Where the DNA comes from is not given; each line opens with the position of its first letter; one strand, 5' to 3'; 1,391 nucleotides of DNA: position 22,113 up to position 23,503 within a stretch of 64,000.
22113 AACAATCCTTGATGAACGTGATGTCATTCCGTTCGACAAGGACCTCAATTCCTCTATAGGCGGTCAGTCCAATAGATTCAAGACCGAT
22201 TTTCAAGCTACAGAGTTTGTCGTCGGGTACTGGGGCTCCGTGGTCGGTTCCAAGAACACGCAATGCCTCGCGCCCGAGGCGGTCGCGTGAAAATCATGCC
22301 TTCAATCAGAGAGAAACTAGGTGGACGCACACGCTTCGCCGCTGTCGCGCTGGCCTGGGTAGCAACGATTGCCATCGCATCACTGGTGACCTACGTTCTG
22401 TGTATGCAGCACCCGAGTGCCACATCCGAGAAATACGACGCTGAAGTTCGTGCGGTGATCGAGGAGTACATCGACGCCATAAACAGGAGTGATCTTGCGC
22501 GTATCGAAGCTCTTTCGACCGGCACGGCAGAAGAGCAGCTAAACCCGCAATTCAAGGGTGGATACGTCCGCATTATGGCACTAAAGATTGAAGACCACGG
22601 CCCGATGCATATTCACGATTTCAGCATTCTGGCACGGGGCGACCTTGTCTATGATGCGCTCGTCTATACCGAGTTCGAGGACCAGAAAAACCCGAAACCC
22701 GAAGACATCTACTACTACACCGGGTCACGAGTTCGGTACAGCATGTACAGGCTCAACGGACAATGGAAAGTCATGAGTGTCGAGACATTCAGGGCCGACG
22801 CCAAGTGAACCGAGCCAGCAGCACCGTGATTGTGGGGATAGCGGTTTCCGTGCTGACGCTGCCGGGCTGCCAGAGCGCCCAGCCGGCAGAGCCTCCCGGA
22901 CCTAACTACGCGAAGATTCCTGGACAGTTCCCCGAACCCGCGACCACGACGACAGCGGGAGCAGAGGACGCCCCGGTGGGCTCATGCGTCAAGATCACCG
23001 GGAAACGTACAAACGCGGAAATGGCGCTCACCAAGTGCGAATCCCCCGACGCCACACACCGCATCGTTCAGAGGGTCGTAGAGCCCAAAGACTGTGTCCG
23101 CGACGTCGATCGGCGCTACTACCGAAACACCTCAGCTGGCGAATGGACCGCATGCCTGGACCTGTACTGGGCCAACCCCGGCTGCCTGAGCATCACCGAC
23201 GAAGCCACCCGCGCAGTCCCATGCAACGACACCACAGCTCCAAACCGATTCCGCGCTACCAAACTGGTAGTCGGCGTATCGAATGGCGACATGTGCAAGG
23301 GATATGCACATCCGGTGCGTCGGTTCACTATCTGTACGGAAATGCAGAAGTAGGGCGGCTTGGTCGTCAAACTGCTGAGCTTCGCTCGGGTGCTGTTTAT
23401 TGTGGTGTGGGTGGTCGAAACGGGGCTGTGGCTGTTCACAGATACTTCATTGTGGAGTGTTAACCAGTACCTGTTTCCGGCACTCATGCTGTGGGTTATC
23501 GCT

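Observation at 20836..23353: Prophage moron island encoding a polymorphic-toxin-like membrane protein, an NTF2-like partner and a lipoprotein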

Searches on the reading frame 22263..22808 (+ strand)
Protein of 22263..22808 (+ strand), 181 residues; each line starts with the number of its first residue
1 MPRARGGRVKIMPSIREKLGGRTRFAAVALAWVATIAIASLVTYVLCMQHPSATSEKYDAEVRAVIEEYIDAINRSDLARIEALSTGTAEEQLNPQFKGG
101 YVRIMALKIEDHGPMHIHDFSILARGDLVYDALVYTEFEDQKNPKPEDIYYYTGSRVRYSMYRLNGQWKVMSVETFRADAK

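Call 3: search_protein_families(library=pfam, proteins=[window:22263-22808:+], max_evalue=1)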
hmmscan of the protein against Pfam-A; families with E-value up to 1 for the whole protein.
window:22263-22808:+ (181 aa): 3 families
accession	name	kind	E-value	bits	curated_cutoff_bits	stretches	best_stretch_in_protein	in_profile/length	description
PF16156.12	DUF4864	-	0.013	16.2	27.1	0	58-93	4-39/117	Domain of unknown function (DUF4864)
PF14534.12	DUF4440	-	0.08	13.8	25.2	1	62-145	1-86/107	Domain of unknown function (DUF4440)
PF13355.12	ARC6-like_IMS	-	0.37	11.8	22.8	1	139-170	86-116/117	ARC6-like, IMS domain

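Call 12: search_protein_families(library=ncbifam, proteins=[window:22296-22808:+], max_evalue=1)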
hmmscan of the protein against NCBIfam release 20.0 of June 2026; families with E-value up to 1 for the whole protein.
window:22296-22808:+ (170 aa): 2 families
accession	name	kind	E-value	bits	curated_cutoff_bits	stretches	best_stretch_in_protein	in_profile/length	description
NF051431.1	Rv0361_Cterm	subfamily_domain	4.2e-06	27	37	1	16-81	6-69/140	Rv0361 family membrane protein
TIGR02960.1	SigX5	hypoth_equivalog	0.048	12.8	264.75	1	40-84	195-239/322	RNA polymerase sigma-70 factor, TIGR02960 family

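Call 13: search_protein_families(library=phrogs, proteins=[window:22296-22808:+], max_evalue=0.1)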
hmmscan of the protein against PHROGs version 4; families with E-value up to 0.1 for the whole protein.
window:22296-22808:+ (170 aa): 1 family
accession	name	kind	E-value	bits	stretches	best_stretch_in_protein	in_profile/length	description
phrog_29120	-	unknown function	5.5e-114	379.2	1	1-170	4-173/173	-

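Call 61: find_homologous_proteins(query=A5, max_evalue=0.001)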
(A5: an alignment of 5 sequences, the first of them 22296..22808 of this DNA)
Query A5 (5 sequences) (170 aa, profile of the alignment): 16 proteins with E <= 0.001 among 8000 candidates.
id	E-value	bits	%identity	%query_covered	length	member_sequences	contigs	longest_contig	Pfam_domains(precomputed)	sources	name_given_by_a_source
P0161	8.9e-74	265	99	100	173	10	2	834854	-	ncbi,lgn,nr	ncbi:Uncharacterised protein [Mycobacteroides abscessus subsp. massiliense]|nr:hypothetical protein 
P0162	1.4e-73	264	69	100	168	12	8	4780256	-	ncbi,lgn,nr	ncbi:Uncharacterised protein [Mycobacteroides abscessus subsp. bolletii]|nr:nuclear transport factor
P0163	6.5e-73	262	69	100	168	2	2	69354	-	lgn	-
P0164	1.0e-69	252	85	100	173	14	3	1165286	-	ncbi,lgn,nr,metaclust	ncbi:hypothetical protein BKG85_22980 [Mycobacteroides chelonae]|nr:hypothetical protein BKG85_22980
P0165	2.1e-67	244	38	78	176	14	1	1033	-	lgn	-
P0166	1.3e-64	235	79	98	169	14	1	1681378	-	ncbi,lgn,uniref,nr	ncbi:Uncharacterised protein [Mycobacteroides abscessus subsp. bolletii]|uniref:nuclear transport fa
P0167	2.8e-64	234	76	98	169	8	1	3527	-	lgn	-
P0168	6.9e-64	233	87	93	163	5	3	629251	-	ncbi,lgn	-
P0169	1.4e-63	232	74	100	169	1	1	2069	-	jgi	jgi:hypothetical protein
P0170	2.2e-63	231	39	85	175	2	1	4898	-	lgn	-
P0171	6.1e-59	217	71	79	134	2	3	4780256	-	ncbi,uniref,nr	ncbi:nuclear transport factor 2 family protein [Mycobacteroides abscessus]|uniref:nuclear transport 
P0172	6.6e-58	213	27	88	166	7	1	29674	-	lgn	-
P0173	1.9e-56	209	86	79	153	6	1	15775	-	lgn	-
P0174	1.8e-53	199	26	88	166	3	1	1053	-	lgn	-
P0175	7.2e-41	158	31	94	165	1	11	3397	-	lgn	-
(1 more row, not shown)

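Call 83: search_protein_families(library=padloc, proteins=[window:22296-22808:+], max_evalue=0.01)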
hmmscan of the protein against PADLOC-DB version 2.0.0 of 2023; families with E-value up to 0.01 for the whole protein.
window:22296-22808:+ (170 aa): 0 families

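Call 95: search_solved_structures(query=A5, max_evalue=10)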
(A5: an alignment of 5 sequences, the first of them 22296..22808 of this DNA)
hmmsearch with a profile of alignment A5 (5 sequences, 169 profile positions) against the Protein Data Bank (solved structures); distinct sequences matched with E-value up to 10: 28.
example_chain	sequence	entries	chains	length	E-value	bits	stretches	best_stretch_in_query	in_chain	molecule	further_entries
6uad_A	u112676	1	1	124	0.021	18.1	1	50-147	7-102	Ketosteroid isomerase with truncated and designed loop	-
6uae_A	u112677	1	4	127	0.029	17.7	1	50-148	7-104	Ketosteroid isomerase with designed loop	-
3nbr_A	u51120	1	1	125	0.032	17.5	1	50-88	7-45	Steroid Delta-isomerase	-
3mhe_A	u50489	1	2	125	0.036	17.4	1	50-89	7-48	Steroid Delta-Isomerase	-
1ogz_A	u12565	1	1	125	0.04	17.2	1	50-88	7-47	STEROID DELTA-ISOMERASE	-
5dre_A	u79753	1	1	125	0.042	17.2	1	50-88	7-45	Steroid Delta-isomerase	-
3myt_A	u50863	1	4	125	0.043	17.1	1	50-88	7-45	Steroid Delta-isomerase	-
3mki_A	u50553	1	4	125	0.045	17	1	50-88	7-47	Steroid Delta-Isomerase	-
4l7k_A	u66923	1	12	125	0.047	17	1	50-88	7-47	Steroid Delta-isomerase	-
3m8c_A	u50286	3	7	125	0.047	17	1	50-88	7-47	Steroid Delta-isomerase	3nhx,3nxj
1isk_A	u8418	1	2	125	0.049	16.9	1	50-88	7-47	3-OXO-DELTA5-STEROID ISOMERASE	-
3nuv_A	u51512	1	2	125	0.049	16.9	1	50-87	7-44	Steroid Delta-isomerase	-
1ocv_A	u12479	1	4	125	0.054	16.8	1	50-88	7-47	STEROID DELTA-ISOMERASE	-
5ugi_A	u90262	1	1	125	0.054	16.8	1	50-87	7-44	Steroid Delta-isomerase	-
8cho_A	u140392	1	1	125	0.054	16.8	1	50-88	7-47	STEROID DELTA-ISOMERASE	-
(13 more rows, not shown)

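Call 96: search_protein_families(library=pfam, alignment_id=A5, max_evalue=1)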
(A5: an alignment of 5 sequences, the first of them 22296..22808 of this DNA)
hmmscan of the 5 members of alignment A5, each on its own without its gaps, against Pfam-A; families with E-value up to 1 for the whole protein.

A. member 1, window:22296-22808:+ (170 aa): 3 families
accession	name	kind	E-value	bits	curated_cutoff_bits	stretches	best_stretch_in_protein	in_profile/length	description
PF16156.12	DUF4864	-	0.012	16.4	27.1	1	47-82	4-39/117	Domain of unknown function (DUF4864)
PF14534.12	DUF4440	-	0.069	14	25.2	1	51-134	1-86/107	Domain of unknown function (DUF4440)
PF13355.12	ARC6-like_IMS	-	0.3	12.1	22.8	1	127-159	85-116/117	ARC6-like, IMS domain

B. families by the number of members that match (of 5 scanned): 11 families
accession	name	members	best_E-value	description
PF16156.12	DUF4864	3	0.0068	Domain of unknown function (DUF4864)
PF14534.12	DUF4440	2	0.0034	Domain of unknown function (DUF4440)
PF13355.12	ARC6-like_IMS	2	0.093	ARC6-like, IMS domain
PF05494.18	MlaC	1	0.022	MlaC protein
PF17353.8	DUF5381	1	0.041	Family of unknown function (DUF5381)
PF12680.13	SnoaL_2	1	0.052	SnoaL-like domain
PF14805.11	THDPS_N_2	1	0.11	Tetrahydrodipicolinate N-succinyltransferase N-terminal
PF12893.14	Lumazine_bd_2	1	0.12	Putative lumazine-binding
PF14155.11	DUF4307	1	0.13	Domain of unknown function (DUF4307)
PF07188.17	KSHV_K8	1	0.14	Kaposi's sarcoma-associated herpesvirus (KSHV) K8 protein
PF12176.13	MtaB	1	0.16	Methanol-cobalamin methyltransferase B subunit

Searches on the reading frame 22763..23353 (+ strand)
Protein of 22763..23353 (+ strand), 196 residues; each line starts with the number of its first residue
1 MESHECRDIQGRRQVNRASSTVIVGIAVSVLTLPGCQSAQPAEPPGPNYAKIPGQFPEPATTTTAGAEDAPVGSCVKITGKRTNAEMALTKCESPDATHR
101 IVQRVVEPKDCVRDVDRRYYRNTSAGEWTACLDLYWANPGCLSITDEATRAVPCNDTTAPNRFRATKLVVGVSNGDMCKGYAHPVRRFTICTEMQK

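Call 3: search_protein_families(library=pfam, proteins=[window:22763-23353:+], max_evalue=1)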
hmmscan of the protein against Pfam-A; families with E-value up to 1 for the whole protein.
window:22763-23353:+ (196 aa): 0 families

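Call 12: search_protein_families(library=ncbifam, proteins=[window:22763-23353:+], max_evalue=1)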
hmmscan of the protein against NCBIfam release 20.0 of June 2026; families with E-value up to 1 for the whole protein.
window:22763-23353:+ (196 aa): 2 families
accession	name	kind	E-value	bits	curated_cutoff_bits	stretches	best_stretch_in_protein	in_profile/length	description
NF049864.1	lipo_LppU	equivalog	1.9e-27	96.5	135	1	17-193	6-197/199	LppU family putative lipoprotein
NF049863.1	differ_SCO3897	domain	9.9e-11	42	25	1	73-132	1-63/64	LppU/SCO3897 family protein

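Call 13: search_protein_families(library=phrogs, proteins=[window:22763-23353:+], max_evalue=0.1)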
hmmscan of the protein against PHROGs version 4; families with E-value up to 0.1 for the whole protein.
window:22763-23353:+ (196 aa): 1 family
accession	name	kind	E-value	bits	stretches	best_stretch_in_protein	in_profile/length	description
phrog_21858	-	unknown function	1.3e-91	306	1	27-196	2-172/172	-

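Call 72: find_homologous_proteins(query=A6, max_evalue=0.001)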
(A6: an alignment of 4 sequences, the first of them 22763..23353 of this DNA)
Query A6 (4 sequences) (196 aa, profile of the alignment): 75 proteins with E <= 0.001 among 6577 candidates.
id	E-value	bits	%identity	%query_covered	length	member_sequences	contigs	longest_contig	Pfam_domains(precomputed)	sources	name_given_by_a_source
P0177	2.3e-101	355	60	88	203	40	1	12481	-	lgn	-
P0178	3.8e-99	348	55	90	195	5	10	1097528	-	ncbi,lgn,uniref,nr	ncbi:Putative liporotein LppU [Mycobacteroides abscessus subsp. abscessus]|uniref:LppU/SCO3897 famil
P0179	2.3e-98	346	95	93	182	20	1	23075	-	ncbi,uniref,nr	ncbi:hypothetical protein D2E40_24990 [Mycobacteroides abscessus]|uniref:LppU/SCO3897 family protein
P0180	5.2e-98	344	82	90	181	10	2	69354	-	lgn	-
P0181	1.3e-90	320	78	88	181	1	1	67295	-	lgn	-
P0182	2.6e-90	319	53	93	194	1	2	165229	-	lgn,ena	-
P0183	5.5e-88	312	73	87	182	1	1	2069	-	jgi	jgi:hypothetical protein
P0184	2.7e-87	309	79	88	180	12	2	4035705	-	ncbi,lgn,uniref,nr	ncbi:LppU/SCO3897 family protein [Mycobacteroides chelonae]|uniref:LppU/SCO3897 family protein n=1 T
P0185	1.2e-84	301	78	85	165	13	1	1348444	-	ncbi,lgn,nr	ncbi:hypothetical protein DDJ51_12925 [Mycobacteroides abscessus]|nr:hypothetical protein DDJ51_1292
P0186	1.8e-84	300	55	89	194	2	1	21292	-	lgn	-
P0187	5.1e-84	299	55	89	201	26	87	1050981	-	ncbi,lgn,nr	ncbi:Uncharacterised protein [Mycobacteroides abscessus subsp. abscessus]|nr:putative liporotein Lpp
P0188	1.5e-83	297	55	91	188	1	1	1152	-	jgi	jgi:hypothetical protein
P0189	2.4e-82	293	69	87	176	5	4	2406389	-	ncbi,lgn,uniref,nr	ncbi:Putative liporotein LppU [Mycobacteroides abscessus subsp. massiliense]|uniref:Putative liporot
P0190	4.0e-81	289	66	92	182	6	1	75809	-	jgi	-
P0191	2.9e-80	287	65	93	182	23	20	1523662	-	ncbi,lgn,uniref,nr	ncbi:hypothetical protein PP633_06235 [Mycobacteroides abscessus]|uniref:LppU/SCO3897 family protein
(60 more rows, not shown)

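Call 79: predict_structure(alignment_id=A8)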
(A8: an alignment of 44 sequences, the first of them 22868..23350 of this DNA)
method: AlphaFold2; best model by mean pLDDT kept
length: 161 residues; sequences in the alignment: 44
mean_pLDDT: 91.9   pTM: 0.85
mean pLDDT of the five models: 91.9, 91.7, 91.4, 91.4, 85.7
residues with pLDDT >= 90: 132; 70-90: 18; 50-70: 10; < 50: 1
segments of 3 or more residues with pLDDT < 50: none
pLDDT, mean of each block of 10 residues (from residue 1): 55 87 96 98 92 95 97 98 96 98 93 93 96 89 92 96 88
secondary structure, 60 per line:
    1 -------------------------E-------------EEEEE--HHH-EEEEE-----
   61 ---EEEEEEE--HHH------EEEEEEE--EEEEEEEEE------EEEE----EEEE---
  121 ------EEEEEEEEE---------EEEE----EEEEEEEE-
elements in order: E40-44 E51-55 E64-70 E82-88 E91-99 E106-109 E114-117 E127-135 E145-148 E153-160

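Call 83: search_protein_families(library=padloc, proteins=[window:22763-23353:+], max_evalue=0.01)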
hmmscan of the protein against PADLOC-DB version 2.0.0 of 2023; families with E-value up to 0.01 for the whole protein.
window:22763-23353:+ (196 aa): 0 families
